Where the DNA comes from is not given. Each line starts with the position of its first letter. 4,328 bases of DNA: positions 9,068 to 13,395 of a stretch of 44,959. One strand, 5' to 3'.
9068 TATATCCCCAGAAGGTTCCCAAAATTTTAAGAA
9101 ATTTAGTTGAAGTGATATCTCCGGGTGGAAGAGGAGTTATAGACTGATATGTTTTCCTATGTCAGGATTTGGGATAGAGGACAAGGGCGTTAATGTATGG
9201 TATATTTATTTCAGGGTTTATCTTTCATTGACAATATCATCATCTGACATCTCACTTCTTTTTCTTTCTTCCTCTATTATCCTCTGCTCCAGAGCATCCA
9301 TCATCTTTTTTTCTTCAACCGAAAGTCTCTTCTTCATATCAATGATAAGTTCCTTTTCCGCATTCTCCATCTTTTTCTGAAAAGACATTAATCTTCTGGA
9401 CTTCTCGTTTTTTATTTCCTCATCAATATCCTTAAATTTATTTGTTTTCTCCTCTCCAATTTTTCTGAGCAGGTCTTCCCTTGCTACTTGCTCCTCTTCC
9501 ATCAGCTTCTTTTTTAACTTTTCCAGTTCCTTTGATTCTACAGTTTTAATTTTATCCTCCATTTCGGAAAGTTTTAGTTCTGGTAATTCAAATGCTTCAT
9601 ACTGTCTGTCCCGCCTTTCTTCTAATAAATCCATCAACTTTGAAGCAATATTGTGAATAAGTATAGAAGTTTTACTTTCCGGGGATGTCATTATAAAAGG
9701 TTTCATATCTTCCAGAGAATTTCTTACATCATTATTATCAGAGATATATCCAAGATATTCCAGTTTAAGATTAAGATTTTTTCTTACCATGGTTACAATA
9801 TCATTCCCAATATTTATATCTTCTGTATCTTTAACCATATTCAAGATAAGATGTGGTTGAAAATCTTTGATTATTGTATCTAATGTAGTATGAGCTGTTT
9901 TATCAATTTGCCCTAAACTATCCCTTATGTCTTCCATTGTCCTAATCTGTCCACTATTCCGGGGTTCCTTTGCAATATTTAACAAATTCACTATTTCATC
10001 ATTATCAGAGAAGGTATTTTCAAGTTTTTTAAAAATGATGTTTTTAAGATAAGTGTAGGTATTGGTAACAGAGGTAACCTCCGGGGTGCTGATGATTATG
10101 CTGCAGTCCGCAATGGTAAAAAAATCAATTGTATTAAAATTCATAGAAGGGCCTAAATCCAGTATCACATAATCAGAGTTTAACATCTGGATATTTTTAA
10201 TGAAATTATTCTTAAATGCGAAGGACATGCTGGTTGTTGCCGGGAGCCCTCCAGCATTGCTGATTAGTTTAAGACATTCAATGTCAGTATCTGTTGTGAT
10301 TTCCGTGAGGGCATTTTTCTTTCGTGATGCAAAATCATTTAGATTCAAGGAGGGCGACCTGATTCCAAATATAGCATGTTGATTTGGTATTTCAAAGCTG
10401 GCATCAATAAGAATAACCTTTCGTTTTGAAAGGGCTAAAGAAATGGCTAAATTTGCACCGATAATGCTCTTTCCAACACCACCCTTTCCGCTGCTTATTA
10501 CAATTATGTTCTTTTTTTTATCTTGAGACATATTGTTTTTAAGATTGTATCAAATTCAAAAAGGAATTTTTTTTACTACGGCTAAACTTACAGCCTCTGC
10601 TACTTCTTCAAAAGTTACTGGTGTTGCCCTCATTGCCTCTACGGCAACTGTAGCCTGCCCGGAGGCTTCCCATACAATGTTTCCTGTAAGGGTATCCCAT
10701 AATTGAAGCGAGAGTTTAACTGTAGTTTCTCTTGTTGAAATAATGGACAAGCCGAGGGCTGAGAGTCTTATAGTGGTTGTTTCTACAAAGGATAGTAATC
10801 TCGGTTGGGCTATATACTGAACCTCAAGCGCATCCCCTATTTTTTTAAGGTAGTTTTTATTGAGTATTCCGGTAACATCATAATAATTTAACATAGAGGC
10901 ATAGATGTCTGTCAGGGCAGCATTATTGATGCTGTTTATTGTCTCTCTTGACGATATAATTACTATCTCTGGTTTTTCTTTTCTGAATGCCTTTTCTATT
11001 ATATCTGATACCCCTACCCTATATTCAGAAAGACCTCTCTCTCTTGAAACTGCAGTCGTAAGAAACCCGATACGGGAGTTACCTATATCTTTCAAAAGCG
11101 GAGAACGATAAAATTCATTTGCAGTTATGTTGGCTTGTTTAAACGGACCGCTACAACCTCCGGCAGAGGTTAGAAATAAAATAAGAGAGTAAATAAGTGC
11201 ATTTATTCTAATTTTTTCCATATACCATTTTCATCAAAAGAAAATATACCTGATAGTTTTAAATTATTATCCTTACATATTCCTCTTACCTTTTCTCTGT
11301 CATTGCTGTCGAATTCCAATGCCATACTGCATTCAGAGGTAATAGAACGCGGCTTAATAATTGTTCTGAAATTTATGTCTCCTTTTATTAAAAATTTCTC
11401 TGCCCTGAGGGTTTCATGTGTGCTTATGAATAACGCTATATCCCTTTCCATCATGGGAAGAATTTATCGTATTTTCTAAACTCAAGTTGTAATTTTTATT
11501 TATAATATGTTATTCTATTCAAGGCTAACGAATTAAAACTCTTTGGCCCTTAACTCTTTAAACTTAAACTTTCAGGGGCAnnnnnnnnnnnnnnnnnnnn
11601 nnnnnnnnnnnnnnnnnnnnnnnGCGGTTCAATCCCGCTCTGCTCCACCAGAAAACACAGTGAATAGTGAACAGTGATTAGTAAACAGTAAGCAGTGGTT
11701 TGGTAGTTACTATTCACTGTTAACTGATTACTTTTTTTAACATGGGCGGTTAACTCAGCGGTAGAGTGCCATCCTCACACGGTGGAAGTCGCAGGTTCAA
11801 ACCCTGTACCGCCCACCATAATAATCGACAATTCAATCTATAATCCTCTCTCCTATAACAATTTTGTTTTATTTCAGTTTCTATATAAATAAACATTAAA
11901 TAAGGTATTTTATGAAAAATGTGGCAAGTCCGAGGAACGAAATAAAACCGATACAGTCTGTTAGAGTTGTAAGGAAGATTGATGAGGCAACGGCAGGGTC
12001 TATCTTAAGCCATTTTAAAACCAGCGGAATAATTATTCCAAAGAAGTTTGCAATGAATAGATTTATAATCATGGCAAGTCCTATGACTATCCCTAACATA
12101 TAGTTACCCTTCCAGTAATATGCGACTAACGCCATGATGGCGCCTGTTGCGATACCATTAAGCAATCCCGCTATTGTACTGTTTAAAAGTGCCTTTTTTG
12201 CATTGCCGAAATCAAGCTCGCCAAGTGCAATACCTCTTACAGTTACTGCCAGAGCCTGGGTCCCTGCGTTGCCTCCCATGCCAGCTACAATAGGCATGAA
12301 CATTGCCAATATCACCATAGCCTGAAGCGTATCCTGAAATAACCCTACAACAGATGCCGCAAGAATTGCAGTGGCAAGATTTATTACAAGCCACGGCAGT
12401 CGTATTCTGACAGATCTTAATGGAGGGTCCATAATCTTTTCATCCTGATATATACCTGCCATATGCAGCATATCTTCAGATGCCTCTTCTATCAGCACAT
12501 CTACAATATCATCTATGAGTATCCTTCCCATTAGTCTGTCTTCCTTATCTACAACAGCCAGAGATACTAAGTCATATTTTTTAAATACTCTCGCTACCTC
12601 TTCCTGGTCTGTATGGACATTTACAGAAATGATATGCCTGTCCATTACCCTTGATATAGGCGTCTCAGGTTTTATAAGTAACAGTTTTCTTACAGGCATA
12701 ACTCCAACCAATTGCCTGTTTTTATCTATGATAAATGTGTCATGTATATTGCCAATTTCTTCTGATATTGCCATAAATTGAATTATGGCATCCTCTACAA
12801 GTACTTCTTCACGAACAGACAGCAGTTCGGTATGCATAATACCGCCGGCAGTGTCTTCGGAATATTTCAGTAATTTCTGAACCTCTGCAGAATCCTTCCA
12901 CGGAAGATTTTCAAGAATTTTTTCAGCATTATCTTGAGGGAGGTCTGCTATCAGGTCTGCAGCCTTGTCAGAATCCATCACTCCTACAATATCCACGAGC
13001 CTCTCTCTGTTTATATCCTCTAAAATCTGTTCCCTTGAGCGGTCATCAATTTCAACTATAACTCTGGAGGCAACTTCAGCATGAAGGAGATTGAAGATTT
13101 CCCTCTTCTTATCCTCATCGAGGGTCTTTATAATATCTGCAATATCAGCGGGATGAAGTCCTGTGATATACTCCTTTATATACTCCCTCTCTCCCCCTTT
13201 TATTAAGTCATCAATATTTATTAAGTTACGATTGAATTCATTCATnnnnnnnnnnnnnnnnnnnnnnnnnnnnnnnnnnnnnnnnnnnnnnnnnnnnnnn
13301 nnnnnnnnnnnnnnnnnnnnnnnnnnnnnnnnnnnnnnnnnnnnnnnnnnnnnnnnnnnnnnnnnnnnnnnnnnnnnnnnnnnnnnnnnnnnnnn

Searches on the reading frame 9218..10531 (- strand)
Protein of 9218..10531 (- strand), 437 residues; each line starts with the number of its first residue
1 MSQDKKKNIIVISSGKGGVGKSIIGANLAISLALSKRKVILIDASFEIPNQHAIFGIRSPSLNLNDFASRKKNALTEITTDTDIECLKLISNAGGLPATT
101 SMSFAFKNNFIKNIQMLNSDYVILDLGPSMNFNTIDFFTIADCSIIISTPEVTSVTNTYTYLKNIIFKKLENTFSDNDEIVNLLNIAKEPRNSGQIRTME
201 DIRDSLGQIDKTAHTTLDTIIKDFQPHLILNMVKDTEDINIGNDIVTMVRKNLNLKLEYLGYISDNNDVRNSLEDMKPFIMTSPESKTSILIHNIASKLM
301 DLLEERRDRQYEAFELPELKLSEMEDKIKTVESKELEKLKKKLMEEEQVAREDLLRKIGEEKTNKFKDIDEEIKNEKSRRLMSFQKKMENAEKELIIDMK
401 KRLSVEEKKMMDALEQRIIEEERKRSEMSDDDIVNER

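Call 8: search_protein_families(library=pfam, proteins=[window:9218-10531:-], max_evalue=0.01)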
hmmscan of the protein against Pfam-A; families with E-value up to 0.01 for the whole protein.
window:9218-10531:- (437 aa): 5 families
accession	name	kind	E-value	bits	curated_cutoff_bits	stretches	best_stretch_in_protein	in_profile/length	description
PF10609.15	ParA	-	1.1e-16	61.5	27.1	1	7-157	3-152/246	NUBPL iron-transfer P-loop NTPase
PF13614.12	AAA_31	-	1.2e-12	48.6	27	1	8-159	2-158/177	AAA domain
PF01656.29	CbiA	-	8.8e-12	45.5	25.4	1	10-278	1-124/125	CobQ/CobB/MinD/ParA nucleotide binding domain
PF02374.21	ArsA_ATPase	-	0.00052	19.7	24.3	1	10-42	3-35/305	Anion-transporting ATPase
PF06564.18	CBP_BcsQ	-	0.0013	18.7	21.3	0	9-45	3-39/234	Cellulose biosynthesis protein BcsQ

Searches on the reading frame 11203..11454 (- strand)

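Call 8: search_protein_families(library=pfam, proteins=[window:11203-11454:-], max_evalue=0.01)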
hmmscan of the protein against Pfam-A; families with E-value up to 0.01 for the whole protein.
window:11203-11454:- (83 aa): 1 family
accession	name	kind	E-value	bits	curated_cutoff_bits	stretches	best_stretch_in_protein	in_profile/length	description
PF11823.13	Se_S_carrier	-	1.4e-16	60.1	25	1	6-71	3-68/69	Putative Se/S carrier protein-like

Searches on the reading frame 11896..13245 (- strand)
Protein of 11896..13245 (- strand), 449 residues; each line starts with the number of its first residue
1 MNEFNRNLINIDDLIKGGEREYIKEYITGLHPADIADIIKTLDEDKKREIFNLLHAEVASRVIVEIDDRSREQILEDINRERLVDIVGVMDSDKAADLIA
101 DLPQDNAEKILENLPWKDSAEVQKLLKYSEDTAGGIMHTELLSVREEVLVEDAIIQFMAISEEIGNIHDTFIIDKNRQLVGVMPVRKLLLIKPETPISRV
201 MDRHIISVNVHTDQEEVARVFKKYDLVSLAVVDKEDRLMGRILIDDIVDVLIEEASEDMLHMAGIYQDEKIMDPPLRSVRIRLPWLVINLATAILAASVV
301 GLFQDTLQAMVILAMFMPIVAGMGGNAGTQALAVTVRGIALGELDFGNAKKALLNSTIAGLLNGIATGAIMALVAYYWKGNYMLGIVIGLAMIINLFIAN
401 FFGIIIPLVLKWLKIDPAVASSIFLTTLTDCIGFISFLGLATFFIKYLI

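Call 8: search_protein_families(library=pfam, proteins=[window:11896-13245:-], max_evalue=0.01)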
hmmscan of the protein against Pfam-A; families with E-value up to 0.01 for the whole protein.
window:11896-13245:- (449 aa): 4 families
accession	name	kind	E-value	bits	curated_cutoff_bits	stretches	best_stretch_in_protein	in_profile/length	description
PF01769.21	MgtE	-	2.3e-34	118.8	27.6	1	317-440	1-125/125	Divalent cation transporter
PF03448.22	MgtE_N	-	3.5e-25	88.9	25.9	1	30-131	1-102/102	MgtE intracellular N domain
PF00571.33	CBS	-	3e-10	40.7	24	1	197-252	1-56/57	CBS domain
PF14841.11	FliG_M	-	5.4e-05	23.8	25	0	23-67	4-48/76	FliG middle domain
